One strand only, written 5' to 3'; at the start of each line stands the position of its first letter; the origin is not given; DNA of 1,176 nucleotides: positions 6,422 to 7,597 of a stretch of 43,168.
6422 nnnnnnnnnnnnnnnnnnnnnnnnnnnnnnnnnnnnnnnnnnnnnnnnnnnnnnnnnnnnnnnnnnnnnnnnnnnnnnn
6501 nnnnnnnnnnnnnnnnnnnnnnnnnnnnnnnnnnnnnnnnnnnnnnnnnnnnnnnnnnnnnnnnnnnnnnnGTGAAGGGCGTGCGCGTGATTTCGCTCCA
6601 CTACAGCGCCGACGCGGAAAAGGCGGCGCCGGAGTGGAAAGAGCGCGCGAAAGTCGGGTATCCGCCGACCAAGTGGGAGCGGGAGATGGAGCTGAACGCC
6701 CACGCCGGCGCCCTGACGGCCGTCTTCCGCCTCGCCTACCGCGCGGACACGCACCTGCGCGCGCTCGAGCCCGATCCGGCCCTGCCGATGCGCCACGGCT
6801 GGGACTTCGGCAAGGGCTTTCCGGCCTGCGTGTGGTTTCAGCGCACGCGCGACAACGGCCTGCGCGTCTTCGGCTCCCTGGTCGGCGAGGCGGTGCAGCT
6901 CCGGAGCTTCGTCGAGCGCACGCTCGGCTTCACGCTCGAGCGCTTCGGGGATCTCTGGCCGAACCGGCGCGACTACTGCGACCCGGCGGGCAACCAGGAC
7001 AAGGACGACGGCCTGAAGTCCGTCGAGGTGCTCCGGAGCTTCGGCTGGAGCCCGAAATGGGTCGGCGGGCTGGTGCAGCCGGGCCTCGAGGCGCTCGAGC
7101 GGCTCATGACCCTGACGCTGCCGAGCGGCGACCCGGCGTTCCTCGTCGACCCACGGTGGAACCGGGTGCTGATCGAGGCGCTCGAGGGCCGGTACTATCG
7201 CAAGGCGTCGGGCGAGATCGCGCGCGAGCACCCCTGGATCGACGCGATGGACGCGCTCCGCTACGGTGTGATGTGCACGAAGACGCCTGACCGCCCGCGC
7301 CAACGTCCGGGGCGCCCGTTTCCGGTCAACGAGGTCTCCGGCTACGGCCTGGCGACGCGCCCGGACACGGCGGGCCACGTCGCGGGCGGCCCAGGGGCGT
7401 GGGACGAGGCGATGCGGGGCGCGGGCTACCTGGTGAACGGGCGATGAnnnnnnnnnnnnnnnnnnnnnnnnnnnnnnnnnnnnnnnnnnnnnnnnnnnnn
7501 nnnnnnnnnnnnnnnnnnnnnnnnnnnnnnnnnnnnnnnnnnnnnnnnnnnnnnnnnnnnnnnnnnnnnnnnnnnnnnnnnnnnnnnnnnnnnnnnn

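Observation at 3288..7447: Large terminase encoded as two separate ORFs (ATPase half and nuclease half) 2.4 kb apart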

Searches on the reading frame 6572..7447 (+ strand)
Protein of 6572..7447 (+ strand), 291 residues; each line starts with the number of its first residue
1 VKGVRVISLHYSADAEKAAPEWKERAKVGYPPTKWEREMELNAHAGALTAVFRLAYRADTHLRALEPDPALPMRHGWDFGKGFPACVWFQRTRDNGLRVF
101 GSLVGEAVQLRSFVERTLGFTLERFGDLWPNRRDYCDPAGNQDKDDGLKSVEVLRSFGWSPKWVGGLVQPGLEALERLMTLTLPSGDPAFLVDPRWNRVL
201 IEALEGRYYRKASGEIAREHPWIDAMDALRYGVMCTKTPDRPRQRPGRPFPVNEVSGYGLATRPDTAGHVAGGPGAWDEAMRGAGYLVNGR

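Call 5: search_protein_families(library=pfam, proteins=[window:6572-7447:+], max_evalue=1)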
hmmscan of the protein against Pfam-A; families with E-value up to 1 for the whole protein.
window:6572-7447:+ (291 aa): 0 families

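Call 6: search_protein_families(library=phrogs, proteins=[window:6572-7447:+], max_evalue=0.1)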
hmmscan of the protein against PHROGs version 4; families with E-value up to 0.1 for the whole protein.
window:6572-7447:+ (291 aa): 1 family
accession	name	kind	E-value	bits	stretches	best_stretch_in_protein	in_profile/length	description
phrog_2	-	head and packaging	4.3e-07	30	1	28-249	439-607/807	terminase large subunit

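Call 8: search_solved_structures(query=window:6572-7447:+, max_evalue=10, show_alignments=2)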
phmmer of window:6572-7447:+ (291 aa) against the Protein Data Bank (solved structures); distinct sequences matched with E-value up to 10: 8.
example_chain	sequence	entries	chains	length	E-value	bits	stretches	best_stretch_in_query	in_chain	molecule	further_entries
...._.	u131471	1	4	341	0.23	13.6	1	150-201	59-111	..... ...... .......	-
7vi9_A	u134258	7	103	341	0.23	13.6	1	150-201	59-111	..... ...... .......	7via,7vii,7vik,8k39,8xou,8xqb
2rjo_A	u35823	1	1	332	0.26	13.4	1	146-185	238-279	Twin-arginine translocation pathway signal protein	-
4uxh_A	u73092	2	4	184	0.36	13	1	199-239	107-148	THYMIDINE KINASE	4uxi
4uxj_A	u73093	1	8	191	0.39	12.9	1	199-239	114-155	THYMIDINE KINASE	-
6b2v_A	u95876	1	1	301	0.53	12.4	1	159-204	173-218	SorB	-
3dz1_A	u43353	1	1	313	0.81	11.8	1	162-235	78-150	Dihydrodipicolinate synthase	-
9e78_2Z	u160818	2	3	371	0.84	11.8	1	168-241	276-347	DMIP14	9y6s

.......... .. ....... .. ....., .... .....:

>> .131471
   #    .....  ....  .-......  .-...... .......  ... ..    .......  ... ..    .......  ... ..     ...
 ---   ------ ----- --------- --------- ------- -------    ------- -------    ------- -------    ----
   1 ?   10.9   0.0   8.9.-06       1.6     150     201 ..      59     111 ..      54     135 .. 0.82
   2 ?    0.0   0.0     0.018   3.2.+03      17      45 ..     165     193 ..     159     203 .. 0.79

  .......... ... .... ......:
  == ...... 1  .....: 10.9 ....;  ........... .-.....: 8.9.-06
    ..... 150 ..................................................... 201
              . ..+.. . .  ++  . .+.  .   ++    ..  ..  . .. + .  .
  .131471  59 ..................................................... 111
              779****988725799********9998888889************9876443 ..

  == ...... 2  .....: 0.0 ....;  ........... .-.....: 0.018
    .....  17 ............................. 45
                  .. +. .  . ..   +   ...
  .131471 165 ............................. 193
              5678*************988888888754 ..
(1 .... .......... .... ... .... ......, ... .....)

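Call 17: find_homologous_proteins(query=window:6572-7447:+, max_evalue=0.001)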
Query window:6572-7447:+ (291 aa): 48 proteins with E <= 0.001 among 2234 candidates.
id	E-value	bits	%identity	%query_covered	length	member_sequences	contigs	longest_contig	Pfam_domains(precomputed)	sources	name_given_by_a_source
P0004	2.0e-198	676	99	100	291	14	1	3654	-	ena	-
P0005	2.2e-93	331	56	94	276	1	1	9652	-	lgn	-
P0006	9.1e-86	306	55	92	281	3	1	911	-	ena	-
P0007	4.6e-81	290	52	89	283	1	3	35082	-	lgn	-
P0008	6.4e-81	290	52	91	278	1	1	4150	-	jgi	-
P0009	1.4e-79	285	50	93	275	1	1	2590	-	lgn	-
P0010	1.8e-77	279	50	91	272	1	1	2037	-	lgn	-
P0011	4.9e-76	274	50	92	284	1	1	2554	-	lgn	-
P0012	2.5e-75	271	51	91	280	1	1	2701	-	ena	-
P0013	5.5e-73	264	49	89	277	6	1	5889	-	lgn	-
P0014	1.9e-71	259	49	92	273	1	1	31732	-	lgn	-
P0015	5.8e-69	251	45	93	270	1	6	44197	-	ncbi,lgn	-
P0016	3.1e-26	110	33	81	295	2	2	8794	-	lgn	-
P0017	5.3e-26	109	34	83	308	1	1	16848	-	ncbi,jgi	-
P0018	2.6e-25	107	32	80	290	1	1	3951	-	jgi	jgi:hypothetical protein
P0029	2.1e-18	85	32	80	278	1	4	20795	-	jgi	jgi:hypothetical protein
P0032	1.6e-17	82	27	79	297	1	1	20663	-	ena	-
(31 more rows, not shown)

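Call 18: find_encoding_contigs(protein=P0015, flank=8000, max_places=3)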
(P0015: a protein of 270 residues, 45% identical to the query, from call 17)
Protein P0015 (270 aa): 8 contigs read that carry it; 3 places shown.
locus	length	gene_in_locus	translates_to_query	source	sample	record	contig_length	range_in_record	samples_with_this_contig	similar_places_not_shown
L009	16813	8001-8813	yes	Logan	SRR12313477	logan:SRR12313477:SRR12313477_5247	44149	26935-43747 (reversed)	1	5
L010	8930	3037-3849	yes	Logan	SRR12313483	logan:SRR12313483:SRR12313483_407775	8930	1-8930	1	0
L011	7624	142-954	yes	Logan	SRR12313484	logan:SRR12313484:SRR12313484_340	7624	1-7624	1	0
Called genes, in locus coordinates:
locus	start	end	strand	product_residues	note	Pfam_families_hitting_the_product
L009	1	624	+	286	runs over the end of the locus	PF02899:Phage_int_SAM_1, PF00589:Phage_integrase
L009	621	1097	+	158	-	-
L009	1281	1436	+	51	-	-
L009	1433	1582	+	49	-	-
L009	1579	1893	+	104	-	-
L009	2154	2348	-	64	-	-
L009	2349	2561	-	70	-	-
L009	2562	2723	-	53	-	-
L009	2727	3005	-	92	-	-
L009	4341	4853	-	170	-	-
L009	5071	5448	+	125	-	-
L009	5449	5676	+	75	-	-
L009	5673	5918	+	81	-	-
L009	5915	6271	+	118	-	-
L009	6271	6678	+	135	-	PF14464:Prok-JAB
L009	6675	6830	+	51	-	-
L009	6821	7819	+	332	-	-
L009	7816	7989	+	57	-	-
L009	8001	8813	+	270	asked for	-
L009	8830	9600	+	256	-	-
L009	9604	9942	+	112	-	-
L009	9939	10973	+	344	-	-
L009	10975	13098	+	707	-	PF23899:SU10_portal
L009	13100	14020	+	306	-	-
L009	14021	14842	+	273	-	-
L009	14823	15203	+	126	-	-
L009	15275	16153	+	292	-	-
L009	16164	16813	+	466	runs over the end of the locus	-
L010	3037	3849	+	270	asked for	-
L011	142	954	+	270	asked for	-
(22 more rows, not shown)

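Call 19: find_encoding_contigs(protein=P0007, flank=8000, max_places=2)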
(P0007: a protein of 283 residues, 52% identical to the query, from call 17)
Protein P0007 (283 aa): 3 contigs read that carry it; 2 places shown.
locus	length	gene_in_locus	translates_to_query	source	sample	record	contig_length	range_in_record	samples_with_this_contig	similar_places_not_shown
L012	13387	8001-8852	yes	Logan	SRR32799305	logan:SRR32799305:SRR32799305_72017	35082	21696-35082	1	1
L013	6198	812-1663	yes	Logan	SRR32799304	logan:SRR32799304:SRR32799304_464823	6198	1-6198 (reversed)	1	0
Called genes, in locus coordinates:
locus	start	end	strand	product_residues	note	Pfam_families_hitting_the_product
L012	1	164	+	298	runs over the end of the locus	PF12684:DUF3799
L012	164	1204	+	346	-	PF13479:AAA_24, PF13481:AAA_25 (faint)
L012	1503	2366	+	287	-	PF05063:MT-A70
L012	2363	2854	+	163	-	-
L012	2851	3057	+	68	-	-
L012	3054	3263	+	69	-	-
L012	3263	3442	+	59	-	-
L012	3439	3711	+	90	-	-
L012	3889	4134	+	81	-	-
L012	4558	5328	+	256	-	-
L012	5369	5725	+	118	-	-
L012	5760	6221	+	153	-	-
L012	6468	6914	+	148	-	PF14464:Prok-JAB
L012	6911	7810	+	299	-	-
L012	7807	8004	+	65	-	-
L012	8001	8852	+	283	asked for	-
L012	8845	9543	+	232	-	-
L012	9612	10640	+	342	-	-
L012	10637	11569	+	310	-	-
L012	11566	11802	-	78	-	-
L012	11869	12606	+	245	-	-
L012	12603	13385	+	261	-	?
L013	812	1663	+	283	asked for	-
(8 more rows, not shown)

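Call 20: find_encoding_contigs(protein=P0014, flank=8000, max_places=2)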
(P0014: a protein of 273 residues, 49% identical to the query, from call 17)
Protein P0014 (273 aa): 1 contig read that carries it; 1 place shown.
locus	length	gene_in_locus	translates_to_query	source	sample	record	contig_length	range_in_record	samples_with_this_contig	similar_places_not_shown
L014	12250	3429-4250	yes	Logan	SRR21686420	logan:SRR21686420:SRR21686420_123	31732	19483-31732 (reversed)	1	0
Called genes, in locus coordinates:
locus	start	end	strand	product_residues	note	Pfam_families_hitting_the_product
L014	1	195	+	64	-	?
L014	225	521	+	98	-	-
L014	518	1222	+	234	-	-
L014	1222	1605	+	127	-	-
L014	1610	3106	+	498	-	-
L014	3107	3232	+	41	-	-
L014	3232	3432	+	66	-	-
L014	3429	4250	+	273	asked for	-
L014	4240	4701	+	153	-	-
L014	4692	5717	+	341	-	-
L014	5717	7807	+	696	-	PF23899:SU10_portal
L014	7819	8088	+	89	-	-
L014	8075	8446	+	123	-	-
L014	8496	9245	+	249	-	-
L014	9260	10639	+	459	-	PF25209:Phage_capsid_4 (weak)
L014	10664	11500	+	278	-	-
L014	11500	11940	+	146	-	-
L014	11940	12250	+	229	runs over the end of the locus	PF24175:SU10_adaptor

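Call 21: find_encoding_contigs(protein=P0017, flank=6000, max_places=2)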
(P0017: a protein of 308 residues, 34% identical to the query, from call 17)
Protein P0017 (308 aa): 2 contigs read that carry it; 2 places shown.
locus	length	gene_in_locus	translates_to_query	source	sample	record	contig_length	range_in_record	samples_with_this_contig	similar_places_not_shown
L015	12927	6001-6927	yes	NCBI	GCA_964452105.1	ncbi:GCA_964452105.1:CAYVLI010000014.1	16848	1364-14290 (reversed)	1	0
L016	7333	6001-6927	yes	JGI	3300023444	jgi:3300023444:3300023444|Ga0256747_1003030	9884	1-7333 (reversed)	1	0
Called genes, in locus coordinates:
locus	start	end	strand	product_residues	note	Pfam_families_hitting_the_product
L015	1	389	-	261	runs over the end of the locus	PF00378:ECH_1, PF16113:ECH_2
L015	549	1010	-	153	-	PF01641:SelR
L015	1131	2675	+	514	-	PF00501:AMP-binding, PF13193:AMP-binding_C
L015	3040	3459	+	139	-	PF08281:Sigma70_r4_2 (weak), PF04545:Sigma70_r4 (weak)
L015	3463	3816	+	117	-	-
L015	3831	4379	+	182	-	-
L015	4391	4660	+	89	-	-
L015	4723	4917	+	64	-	-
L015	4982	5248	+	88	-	-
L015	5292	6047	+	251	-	-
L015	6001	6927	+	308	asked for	-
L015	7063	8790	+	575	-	PF16510:P22_portal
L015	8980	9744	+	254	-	-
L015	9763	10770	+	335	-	PF13252:Phage_capsid_3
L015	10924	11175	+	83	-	-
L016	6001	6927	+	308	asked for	-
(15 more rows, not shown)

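Call 22: find_encoding_contigs(protein=P0029, flank=6000, max_places=2)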
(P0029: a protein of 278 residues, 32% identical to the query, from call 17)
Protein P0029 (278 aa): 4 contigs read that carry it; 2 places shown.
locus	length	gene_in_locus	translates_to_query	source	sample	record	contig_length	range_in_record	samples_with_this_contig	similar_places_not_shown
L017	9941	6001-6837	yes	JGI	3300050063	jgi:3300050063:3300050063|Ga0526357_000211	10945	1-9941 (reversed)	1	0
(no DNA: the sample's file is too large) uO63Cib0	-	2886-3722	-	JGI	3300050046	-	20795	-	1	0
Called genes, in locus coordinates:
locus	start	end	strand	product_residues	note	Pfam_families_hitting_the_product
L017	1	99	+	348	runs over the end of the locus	-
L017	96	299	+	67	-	-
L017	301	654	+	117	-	-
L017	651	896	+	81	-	-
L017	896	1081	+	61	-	-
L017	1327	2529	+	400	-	PF02195:ParB_N (weak), PF03602:Cons_hypoth95 (faint), PF01555:N6_N4_Mtase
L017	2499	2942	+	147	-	-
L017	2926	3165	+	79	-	-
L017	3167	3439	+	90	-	-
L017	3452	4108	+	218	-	-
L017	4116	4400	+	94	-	PF00166:Cpn10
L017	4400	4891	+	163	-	-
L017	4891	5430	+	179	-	-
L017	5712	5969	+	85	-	-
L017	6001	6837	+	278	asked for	-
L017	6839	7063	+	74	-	-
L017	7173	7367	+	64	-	-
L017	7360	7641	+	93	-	-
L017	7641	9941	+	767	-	?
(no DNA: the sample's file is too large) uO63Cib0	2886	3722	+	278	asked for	-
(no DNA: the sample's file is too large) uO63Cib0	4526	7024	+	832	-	PF16510:P22_portal (weak), PF23899:SU10_portal, PF16510:P22_portal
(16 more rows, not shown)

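Call 23: find_encoding_contigs(protein=P0032, flank=6000, max_places=2)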
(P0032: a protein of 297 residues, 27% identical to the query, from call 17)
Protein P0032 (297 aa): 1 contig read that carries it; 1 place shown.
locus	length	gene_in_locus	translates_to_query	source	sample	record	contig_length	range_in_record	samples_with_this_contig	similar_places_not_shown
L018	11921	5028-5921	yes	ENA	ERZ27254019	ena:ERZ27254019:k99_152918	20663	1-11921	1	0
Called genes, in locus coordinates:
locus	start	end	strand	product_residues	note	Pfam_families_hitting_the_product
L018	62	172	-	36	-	-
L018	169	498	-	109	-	-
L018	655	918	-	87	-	-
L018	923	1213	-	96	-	PF27050:Phage_P22_Y8K6 (faint)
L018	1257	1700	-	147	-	-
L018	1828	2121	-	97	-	-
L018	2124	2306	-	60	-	-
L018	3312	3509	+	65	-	-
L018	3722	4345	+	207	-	-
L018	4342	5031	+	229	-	-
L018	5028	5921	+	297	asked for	-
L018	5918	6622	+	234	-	PF13641:Glyco_tranf_2_3 (weak)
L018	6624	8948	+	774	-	PF23899:SU10_portal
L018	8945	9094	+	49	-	-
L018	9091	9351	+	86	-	-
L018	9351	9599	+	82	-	-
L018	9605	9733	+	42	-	-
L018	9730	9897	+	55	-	-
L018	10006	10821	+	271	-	-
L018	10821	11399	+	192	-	-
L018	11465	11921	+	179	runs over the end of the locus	-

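Call 41: search_solved_structures(query=A1, max_evalue=1, show_alignments=2)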
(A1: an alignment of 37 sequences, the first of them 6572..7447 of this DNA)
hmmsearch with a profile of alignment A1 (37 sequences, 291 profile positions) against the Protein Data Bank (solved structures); distinct sequences matched with E-value up to 1: 5.
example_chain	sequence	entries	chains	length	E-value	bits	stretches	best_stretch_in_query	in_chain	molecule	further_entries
5oe8_A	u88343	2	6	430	0.0045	19.4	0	15-102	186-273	Large subunit terminase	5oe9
5oea_A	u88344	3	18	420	0.0056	19.1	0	15-102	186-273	Large subunit terminase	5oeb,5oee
8e4g_P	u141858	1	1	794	0.095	15.1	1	93-171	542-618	Tail tubular protein gp12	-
6r21_a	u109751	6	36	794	0.095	15.1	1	93-171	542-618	Tail tubular protein gp12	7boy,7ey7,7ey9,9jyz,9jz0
4dkw_A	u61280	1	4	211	0.16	14.3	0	68-271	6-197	Large terminase protein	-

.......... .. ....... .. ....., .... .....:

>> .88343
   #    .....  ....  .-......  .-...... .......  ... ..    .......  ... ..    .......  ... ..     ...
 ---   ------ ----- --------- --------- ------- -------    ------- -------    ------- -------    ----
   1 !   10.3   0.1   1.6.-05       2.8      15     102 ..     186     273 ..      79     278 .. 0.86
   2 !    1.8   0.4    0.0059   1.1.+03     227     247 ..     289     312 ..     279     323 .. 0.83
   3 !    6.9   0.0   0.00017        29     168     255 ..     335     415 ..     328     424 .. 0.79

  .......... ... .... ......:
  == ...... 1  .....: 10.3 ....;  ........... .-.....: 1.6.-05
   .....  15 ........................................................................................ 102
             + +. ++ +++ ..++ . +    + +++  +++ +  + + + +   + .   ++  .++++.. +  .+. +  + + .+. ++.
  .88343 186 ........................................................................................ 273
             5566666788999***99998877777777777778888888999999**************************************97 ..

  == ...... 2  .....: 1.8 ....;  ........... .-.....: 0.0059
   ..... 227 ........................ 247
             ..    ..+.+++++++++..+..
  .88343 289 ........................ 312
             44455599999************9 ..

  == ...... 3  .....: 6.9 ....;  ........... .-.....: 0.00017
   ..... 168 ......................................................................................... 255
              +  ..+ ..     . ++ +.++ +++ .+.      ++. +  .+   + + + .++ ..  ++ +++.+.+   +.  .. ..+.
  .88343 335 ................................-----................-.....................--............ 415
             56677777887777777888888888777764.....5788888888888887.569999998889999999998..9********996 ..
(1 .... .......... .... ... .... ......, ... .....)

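Call 52: search_protein_families(library=ncbifam, proteins=[window:6572-7447:+], max_evalue=1)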
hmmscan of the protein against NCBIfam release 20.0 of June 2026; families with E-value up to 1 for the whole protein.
window:6572-7447:+ (291 aa): 0 families

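Call 55: search_protein_families(library=pfam, proteins=[L009:7816-7989:+, L012:7807-8004:+, L009:8830-9600:+, L009:9939-10973:+, L018:5918-6622:+], max_evalue=0.1)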
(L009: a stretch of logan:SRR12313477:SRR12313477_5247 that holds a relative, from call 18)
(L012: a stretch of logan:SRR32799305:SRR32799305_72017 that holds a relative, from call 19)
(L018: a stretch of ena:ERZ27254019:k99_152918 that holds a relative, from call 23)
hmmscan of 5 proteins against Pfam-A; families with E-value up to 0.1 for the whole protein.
L009:7816-7989:+ (57 aa): 0 families

L012:7807-8004:+ (65 aa): 0 families

L009:8830-9600:+ (256 aa): 3 families
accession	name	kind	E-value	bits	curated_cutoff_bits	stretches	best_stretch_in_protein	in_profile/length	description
PF03586.18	Herpes_UL36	-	0.032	14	23.2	1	171-250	35-109/251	Herpesvirus UL36 tegument protein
PF00894.24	Luteo_coat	-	0.065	13.6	23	0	42-92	12-61/138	Luteovirus coat protein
PF07773.17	TCTN_DUF1619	-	0.072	14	22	0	199-252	82-132/155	Tectonic domain of DUF1619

L009:9939-10973:+ (344 aa): 0 families

L018:5918-6622:+ (234 aa): 1 family
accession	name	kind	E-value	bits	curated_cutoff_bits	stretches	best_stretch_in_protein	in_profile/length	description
PF13641.12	Glyco_tranf_2_3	-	6.2e-06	26.8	27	1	64-199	88-212/230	Glycosyltransferase like family 2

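Call 57: predict_structure(alignment_id=A1)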
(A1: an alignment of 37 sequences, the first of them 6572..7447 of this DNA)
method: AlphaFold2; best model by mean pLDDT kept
length: 291 residues; sequences in the alignment: 37
mean_pLDDT: 85.6   pTM: 0.74
mean pLDDT of the five models: 85.6, 85.3, 85.0, 84.2, 83.7
residues with pLDDT >= 90: 184; 70-90: 52; 50-70: 33; < 50: 22
segments of 3 or more residues with pLDDT < 50: 267-277, 283-291
pLDDT, mean of each block of 10 residues (from residue 1): 74 93 92 86 77 96 98 96 96 98 96 97 93 88 77 94 91 97 98 98 97 93 98 92 65 68 51 48 44 34
secondary structure, 60 per line:
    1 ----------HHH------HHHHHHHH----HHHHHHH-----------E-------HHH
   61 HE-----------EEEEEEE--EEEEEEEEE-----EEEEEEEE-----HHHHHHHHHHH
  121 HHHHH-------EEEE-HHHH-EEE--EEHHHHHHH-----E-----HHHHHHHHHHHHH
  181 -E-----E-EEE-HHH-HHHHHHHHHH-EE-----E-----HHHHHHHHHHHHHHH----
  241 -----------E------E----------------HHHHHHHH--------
elements in order: H20-27 H32-38 H58-61 E74-80 E83-91 E97-104 H110-125 E133-136 H138-141 E143-145 H150-156 H168-180 E190-192 H198-207 H222-236 H276-283

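Call 62: search_dna_similar(query=window:6572-7447:+, collection=phages, mode=protein, max_evalue=0.001, max_rows=30)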
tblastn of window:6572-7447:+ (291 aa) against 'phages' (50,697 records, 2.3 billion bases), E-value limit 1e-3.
Records with a match: 4; places in all: 4; records where one place covers at least 80% of the query: 0.
Best place of each record, by identity: <60% 4.
By first word of the organism name: Caudoviricetes 3; Rhizobium 1.
By host as written in the record: - 3; Rhizobium leguminosarum VF39SM 1.
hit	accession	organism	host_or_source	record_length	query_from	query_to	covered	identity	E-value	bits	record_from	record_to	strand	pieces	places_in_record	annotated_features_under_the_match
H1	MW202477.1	Caudoviricetes sp.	Manatee Spring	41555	56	231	60%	31.6%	3e-15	81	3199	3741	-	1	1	large subunit terminase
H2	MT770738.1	Rhizobium phage B1VFA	Rhizobium leguminosarum VF39SM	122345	40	231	66%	26.0%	4e-4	48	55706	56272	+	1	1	putative terminase large subunit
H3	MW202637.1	Caudoviricetes sp.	Manatee Spring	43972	77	244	58%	29.5%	8e-10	65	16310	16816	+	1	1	large subunit terminase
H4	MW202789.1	Caudoviricetes sp.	Manatee Spring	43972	77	244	58%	29.5%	8e-10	65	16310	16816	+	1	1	large subunit terminase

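Call 64: get_annotated_region(hit=H1, flank=3000)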
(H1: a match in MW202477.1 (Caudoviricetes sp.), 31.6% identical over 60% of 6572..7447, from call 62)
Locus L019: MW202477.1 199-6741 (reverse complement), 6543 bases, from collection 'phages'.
description: Podoviridae sp. isolate cto1L10, complete genome.
organism: Caudoviricetes sp. (NCBI taxid 2832643)
taxonomy: Viruses; Duplodnaviria; Heunggongvirae; Uroviricota; Caudoviricetes
host: -; source: Manatee Spring; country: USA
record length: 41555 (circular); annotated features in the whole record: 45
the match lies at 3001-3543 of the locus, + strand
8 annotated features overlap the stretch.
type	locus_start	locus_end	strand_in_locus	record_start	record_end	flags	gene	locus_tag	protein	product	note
CDS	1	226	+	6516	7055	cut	-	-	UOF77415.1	hypothetical protein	-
CDS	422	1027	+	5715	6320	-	-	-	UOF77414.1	hypothetical protein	-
CDS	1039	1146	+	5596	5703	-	-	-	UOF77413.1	hypothetical protein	-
CDS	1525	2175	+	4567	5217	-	-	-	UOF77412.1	hypothetical protein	-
CDS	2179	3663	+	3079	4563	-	-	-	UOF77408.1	large subunit terminase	-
CDS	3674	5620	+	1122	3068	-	-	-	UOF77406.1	portal protein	-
CDS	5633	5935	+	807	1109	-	-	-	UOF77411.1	hypothetical protein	-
CDS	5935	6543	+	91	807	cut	-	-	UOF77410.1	hypothetical protein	-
